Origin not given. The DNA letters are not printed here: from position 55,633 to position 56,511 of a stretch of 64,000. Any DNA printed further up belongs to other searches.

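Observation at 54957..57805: Hemerythrin-cargo encapsulin operon with an embedded STAS protein and an upstream membrane Rieske protein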

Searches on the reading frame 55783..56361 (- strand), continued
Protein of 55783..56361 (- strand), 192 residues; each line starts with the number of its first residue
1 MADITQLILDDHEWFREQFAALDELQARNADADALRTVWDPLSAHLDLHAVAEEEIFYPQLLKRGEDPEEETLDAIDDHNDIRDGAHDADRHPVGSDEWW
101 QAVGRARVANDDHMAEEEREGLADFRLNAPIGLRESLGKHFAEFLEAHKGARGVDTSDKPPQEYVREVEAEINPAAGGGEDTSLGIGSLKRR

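Call 59: find_encoding_contigs(protein=P0008, flank=6000, max_places=2)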
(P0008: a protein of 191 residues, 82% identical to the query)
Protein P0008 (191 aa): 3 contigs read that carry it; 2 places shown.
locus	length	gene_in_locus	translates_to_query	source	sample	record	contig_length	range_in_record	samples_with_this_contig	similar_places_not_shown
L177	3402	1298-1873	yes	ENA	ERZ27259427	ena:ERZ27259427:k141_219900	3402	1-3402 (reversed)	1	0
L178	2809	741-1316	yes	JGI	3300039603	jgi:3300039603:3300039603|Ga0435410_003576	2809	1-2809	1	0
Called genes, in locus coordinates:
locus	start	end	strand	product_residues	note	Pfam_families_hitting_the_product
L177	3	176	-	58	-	?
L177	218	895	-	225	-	PF04229:GrpB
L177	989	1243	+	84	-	-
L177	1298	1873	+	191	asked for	PF01814:Hemerythrin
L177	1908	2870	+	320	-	PF00561:Abhydrolase_1, PF12146:Hydrolase_4, PF12697:Abhydrolase_6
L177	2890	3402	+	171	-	?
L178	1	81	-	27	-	?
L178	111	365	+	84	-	-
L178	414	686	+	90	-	-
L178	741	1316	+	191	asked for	PF01814:Hemerythrin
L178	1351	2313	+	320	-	PF00561:Abhydrolase_1, PF12146:Hydrolase_4, PF12697:Abhydrolase_6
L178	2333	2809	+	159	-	?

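Call 60: find_encoding_contigs(protein=P0009, flank=6000, max_places=2)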
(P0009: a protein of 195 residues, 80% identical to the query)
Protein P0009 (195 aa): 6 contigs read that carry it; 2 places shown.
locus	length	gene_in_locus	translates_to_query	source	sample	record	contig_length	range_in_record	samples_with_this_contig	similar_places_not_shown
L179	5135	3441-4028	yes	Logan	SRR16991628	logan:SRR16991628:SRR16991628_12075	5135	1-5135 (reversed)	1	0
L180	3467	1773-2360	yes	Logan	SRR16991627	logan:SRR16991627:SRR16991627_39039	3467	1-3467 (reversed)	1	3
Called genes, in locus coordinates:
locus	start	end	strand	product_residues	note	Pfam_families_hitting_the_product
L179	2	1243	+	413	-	?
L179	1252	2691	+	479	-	PF01946:Thi4 (faint), PF00890:FAD_binding_2 (weak), PF01266:DAO (faint), PF01494:FAD_binding_3 (faint), PF12831:FAD_oxidored (weak), PF13450:NAD_binding_8 (weak), PF07992:Pyr_redox_2, PF13738:Pyr_redox_3 (weak)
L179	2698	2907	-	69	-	-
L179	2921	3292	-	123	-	-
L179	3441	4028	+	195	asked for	PF01814:Hemerythrin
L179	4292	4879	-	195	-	PF07931:CPT, PF13238:AAA_18 (weak), PF13671:AAA_33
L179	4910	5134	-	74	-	?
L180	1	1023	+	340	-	?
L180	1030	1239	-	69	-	-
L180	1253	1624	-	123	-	-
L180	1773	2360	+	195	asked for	PF01814:Hemerythrin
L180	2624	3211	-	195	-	PF07931:CPT, PF13238:AAA_18 (weak), PF13671:AAA_33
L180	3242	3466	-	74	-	?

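Call 61: find_encoding_contigs(protein=P0011, flank=6000, max_places=2)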
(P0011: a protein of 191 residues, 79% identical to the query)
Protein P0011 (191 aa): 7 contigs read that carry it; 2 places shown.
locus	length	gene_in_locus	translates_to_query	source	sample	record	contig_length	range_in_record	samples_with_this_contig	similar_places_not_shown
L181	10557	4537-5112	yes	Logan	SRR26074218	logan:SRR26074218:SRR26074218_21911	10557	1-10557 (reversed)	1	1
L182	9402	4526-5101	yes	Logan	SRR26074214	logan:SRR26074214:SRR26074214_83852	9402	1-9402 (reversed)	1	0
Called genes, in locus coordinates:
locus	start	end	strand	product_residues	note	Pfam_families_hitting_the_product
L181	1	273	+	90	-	?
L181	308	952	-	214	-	PF05401:NodS, PF08241:Methyltransf_11, PF08242:Methyltransf_12, PF13649:Methyltransf_25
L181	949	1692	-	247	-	PF02585:PIG-L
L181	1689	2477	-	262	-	PF00535:Glycos_transf_2, PF13641:Glyco_tranf_2_3 (faint)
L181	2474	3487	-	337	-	-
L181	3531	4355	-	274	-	PF00355:Rieske, PF13806:Rieske_2 (weak), PF22543:Rieske_4 (weak)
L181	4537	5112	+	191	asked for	PF01814:Hemerythrin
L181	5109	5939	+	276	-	PF04454:Linocin_M18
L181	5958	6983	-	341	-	PF21694:DNA_pol3_delta_C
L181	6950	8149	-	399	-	PF01979:Amidohydro_1, PF07969:Amidohydro_3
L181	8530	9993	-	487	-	PF13167:GTP-bdg_N, PF16360:GTP-bdg_M, PF01926:MMR_HSR1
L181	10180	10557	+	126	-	?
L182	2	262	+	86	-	?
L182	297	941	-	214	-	PF05401:NodS, PF08241:Methyltransf_11, PF08242:Methyltransf_12, PF13649:Methyltransf_25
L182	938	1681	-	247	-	PF02585:PIG-L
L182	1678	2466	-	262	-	PF00535:Glycos_transf_2, PF13641:Glyco_tranf_2_3 (faint)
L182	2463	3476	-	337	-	-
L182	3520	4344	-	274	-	PF00355:Rieske, PF13806:Rieske_2 (weak), PF22543:Rieske_4 (weak)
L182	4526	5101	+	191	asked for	PF01814:Hemerythrin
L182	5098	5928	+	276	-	PF04454:Linocin_M18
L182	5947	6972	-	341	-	PF21694:DNA_pol3_delta_C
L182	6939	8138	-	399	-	PF01979:Amidohydro_1, PF07969:Amidohydro_3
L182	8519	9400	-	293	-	?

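Call 66: search_protein_families(library=pfam, proteins=[L020:10393-11259:-, L020:11547-12380:-, L181:3531-4355:-, L181:2474-3487:-, L016:10376-12103:-, L016:4530-5078:+, L177:989-1243:+], max_evalue=0.01)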
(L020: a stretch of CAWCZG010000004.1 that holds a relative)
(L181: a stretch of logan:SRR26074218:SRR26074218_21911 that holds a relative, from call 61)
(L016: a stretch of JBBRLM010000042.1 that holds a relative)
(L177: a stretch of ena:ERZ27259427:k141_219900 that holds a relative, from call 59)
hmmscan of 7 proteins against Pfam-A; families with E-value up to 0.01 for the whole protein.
L020:10393-11259:- (288 aa): 0 families

L020:11547-12380:- (277 aa): 0 families

L181:3531-4355:- (274 aa): 4 families
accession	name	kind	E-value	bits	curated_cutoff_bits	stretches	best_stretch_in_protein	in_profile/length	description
PF00355.32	Rieske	-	7.5e-19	67.9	20.3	1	172-257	2-87/88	Rieske [2Fe-2S] domain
PF13806.12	Rieske_2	-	4.9e-06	26.9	27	1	172-267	2-102/104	Rieske-like [2Fe-2S] domain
PF22543.2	Rieske_4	-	9.5e-06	26.3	28.4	1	194-243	22-75/119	Soluble Rieske-type ferredoxin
PF09990.14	DUF2231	-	4e-05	24.2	26.4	1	42-135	1-99/139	Predicted membrane protein (DUF2231)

L181:2474-3487:- (337 aa): 0 families

L016:10376-12103:- (575 aa): 6 families
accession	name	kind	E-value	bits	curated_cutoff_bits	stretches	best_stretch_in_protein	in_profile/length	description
PF07690.21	MFS_1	-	3.6e-70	237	33.4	2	21-421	2-346/347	Major Facilitator Superfamily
PF13620.12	CarboxypepD_reg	-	1.6e-08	35.2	32.3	1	494-566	2-74/82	Carboxypeptidase regulatory-like domain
PF12832.13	MFS_1_like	-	4.8e-08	32.9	25.2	1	45-171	242-370/373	MFS_1 like family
PF05977.19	MFS_3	-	1.2e-06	27.7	27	1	14-180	9-176/524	Transmembrane secretion effector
PF06609.19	TRI12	-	3.1e-06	26.4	23.2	1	32-189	61-212/599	Fungal trichothecene efflux pump (TRI12)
PF00083.30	Sugar_tr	-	2.8e-05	23.6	22.3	1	22-191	19-189/452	Sugar (and other) transporter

L016:4530-5078:+ (182 aa): 0 families

L177:989-1243:+ (84 aa): 0 families
